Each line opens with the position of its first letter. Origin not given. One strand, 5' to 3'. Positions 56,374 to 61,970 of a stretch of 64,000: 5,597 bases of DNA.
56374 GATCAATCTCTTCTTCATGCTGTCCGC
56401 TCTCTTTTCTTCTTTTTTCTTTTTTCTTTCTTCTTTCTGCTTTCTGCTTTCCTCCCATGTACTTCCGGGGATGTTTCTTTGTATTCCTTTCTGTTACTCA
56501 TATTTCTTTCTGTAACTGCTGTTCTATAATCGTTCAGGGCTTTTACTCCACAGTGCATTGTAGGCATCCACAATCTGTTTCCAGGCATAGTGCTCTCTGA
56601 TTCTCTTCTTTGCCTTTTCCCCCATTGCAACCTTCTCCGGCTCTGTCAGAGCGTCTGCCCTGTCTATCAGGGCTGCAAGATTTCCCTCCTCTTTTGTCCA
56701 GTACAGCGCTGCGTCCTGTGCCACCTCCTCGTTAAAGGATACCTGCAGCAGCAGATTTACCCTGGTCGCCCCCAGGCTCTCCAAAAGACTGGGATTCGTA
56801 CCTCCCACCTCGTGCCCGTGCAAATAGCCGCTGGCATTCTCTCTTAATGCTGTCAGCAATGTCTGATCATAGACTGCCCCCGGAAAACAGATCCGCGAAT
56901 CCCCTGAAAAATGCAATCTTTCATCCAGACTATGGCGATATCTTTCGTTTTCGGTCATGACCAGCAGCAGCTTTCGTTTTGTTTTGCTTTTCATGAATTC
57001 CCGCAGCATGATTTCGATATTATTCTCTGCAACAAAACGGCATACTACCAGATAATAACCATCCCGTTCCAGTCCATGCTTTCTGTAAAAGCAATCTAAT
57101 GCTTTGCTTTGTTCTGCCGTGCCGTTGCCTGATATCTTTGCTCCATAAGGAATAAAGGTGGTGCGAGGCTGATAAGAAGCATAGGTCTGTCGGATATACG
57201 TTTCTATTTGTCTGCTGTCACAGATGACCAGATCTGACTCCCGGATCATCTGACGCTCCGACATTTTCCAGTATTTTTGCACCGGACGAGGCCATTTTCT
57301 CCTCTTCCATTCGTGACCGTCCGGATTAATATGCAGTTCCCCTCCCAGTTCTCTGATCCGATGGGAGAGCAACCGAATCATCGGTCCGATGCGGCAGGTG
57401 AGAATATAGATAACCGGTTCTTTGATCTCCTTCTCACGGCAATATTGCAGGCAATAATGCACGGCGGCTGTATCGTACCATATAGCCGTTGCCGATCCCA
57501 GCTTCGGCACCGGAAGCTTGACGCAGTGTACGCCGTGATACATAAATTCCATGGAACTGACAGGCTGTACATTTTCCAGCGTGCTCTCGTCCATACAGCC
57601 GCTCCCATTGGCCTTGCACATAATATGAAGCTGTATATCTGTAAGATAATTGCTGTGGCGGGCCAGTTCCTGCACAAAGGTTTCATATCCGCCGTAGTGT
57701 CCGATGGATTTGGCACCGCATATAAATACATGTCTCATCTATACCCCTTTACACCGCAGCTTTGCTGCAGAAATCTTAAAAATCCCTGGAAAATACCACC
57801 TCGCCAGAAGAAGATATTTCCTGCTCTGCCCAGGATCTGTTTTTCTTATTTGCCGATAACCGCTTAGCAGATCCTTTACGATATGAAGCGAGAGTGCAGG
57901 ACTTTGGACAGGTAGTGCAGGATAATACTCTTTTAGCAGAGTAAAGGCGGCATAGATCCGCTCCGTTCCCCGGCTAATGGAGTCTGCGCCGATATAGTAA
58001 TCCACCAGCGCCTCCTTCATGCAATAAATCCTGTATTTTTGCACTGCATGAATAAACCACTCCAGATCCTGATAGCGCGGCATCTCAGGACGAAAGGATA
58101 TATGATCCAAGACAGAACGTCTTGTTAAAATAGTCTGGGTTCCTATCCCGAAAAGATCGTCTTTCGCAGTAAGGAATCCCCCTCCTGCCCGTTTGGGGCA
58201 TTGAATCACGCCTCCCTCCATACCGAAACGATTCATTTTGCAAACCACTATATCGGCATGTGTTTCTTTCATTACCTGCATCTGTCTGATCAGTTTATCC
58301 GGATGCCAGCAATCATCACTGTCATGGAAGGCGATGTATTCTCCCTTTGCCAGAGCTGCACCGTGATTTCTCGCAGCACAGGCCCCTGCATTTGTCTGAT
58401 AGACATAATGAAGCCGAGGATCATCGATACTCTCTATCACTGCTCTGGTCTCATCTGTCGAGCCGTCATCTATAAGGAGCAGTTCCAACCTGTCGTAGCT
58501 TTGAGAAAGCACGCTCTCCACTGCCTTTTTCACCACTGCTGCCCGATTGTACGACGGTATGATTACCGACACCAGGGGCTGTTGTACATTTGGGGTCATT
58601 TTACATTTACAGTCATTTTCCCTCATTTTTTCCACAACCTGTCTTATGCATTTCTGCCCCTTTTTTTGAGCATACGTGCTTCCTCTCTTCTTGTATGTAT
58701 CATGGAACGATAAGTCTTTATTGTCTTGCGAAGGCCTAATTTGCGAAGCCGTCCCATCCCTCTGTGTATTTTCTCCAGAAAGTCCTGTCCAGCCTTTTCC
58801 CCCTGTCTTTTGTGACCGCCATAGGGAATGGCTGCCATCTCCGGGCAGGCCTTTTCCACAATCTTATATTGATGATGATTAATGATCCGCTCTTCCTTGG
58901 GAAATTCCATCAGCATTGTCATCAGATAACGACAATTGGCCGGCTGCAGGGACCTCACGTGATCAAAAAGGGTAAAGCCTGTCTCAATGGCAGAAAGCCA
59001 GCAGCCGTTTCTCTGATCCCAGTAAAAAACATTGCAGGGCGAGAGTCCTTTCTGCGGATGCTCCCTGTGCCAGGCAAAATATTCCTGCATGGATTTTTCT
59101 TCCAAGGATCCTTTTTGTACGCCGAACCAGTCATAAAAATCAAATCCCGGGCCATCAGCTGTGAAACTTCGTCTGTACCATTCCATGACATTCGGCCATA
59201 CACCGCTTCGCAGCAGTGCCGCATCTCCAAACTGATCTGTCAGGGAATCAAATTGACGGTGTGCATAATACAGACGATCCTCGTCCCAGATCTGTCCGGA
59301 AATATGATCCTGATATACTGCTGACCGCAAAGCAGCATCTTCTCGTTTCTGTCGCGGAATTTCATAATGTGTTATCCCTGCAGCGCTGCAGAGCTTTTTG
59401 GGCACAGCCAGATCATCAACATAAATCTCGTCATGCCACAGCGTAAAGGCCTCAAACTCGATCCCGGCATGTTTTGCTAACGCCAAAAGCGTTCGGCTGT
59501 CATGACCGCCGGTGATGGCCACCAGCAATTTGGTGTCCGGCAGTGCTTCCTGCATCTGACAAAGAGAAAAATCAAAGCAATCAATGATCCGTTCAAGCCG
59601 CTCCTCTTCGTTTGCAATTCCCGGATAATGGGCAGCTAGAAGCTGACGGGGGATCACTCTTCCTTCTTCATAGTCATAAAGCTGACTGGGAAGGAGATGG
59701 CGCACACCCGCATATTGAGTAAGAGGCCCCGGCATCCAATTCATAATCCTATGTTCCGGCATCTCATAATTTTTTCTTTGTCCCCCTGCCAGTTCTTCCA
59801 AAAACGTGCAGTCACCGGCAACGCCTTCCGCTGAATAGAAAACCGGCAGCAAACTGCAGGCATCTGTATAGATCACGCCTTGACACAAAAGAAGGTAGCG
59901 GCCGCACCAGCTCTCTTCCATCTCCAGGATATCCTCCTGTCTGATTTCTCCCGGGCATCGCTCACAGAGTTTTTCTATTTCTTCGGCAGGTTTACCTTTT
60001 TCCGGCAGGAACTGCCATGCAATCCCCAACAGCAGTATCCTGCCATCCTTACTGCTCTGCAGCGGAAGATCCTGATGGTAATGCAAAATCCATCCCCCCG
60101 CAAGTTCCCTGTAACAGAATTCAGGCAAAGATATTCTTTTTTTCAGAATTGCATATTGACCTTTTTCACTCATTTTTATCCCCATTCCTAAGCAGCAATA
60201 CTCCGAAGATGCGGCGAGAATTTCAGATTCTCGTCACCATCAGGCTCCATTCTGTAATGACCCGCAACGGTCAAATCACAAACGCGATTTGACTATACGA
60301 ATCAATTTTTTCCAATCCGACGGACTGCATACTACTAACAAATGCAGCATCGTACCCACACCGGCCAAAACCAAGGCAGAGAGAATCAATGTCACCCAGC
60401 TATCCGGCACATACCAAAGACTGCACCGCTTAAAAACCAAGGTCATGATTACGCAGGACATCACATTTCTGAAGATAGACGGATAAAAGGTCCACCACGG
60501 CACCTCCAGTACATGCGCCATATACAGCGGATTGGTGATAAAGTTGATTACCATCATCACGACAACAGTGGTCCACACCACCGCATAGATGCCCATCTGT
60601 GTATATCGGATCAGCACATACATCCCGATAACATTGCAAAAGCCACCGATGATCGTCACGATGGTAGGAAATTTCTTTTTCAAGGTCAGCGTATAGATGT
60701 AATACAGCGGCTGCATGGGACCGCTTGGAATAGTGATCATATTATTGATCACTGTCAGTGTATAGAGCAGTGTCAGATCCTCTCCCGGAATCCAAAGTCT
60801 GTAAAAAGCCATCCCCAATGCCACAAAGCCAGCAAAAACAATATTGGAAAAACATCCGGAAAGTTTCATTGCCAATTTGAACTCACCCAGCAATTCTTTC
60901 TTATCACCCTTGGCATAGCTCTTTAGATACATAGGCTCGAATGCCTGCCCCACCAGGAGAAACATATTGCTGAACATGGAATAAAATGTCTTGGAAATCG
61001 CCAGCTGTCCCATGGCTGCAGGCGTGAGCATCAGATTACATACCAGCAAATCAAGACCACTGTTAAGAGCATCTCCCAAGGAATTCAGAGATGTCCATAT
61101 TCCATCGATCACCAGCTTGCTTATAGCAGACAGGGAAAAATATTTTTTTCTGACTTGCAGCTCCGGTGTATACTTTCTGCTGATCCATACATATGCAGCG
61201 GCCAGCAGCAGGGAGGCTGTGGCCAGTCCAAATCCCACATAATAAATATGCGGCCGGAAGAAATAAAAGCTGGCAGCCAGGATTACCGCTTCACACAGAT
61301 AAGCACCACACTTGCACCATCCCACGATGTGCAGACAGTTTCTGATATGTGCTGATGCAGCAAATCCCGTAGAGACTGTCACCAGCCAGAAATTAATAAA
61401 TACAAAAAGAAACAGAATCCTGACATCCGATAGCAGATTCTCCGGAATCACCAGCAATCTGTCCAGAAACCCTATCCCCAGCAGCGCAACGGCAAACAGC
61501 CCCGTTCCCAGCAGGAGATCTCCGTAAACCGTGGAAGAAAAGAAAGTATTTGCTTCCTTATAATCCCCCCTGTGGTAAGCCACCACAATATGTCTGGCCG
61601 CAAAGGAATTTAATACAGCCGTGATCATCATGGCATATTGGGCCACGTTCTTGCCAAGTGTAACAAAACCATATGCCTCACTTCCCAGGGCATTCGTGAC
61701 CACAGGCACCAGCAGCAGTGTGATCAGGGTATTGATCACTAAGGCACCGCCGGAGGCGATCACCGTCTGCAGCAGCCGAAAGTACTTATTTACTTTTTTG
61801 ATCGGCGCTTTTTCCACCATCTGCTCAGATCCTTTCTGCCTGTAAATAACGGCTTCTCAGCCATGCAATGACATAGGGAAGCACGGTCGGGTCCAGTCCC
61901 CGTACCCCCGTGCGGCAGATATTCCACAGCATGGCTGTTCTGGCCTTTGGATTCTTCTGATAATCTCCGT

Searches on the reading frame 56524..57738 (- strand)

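Call 64: search_protein_families(library=pfam, proteins=[window:56524-57738:-], max_evalue=0.00001)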
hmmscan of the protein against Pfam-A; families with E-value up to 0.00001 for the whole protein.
window:56524-57738:- (404 aa): 1 family
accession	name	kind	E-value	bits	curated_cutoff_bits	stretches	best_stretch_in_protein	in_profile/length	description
PF09314.17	DUF1972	-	2e-65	220.3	25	1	1-200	1-185/186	Domain of unknown function (DUF1972)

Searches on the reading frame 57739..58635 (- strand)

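Call 64: search_protein_families(library=pfam, proteins=[window:57739-58635:-], max_evalue=0.00001)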
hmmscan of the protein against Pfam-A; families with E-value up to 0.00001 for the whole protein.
window:57739-58635:- (298 aa): 3 families
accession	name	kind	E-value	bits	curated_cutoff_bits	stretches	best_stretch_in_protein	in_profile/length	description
PF00535.33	Glycos_transf_2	-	7.4e-38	130.6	23.3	1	23-148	1-129/168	Glycosyl transferase family 2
PF13641.12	Glyco_tranf_2_3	-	1.4e-15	58.4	27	1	20-131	2-120/230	Glycosyltransferase like family 2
PF10111.15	Glyco_tranf_2_2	-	4.2e-15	56.4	27.3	1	23-123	1-107/276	Glycosyltransferase like family 2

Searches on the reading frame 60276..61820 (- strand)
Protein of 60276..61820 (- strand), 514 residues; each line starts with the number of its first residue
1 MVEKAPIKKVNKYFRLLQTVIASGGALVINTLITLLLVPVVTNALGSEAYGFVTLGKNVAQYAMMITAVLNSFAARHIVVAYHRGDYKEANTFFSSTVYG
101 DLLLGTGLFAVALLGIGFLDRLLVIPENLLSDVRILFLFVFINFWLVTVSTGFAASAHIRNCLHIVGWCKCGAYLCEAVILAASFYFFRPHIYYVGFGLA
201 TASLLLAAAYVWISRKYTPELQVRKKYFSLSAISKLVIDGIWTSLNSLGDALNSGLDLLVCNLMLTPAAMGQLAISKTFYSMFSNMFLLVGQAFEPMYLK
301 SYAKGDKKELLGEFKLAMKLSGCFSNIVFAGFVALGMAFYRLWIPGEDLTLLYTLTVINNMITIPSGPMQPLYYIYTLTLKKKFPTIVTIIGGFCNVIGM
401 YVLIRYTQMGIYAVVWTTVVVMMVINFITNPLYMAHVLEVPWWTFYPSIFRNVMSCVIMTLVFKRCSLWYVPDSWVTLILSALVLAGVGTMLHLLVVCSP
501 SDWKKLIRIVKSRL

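Call 64: search_protein_families(library=pfam, proteins=[window:60276-61820:-], max_evalue=0.00001)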
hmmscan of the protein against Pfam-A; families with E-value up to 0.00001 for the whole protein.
window:60276-61820:- (514 aa): 1 family
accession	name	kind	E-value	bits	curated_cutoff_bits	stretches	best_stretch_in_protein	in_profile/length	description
PF01943.22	Polysacc_synt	-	4.7e-09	36.5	28.2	1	17-296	2-268/274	Polysaccharide biosynthesis protein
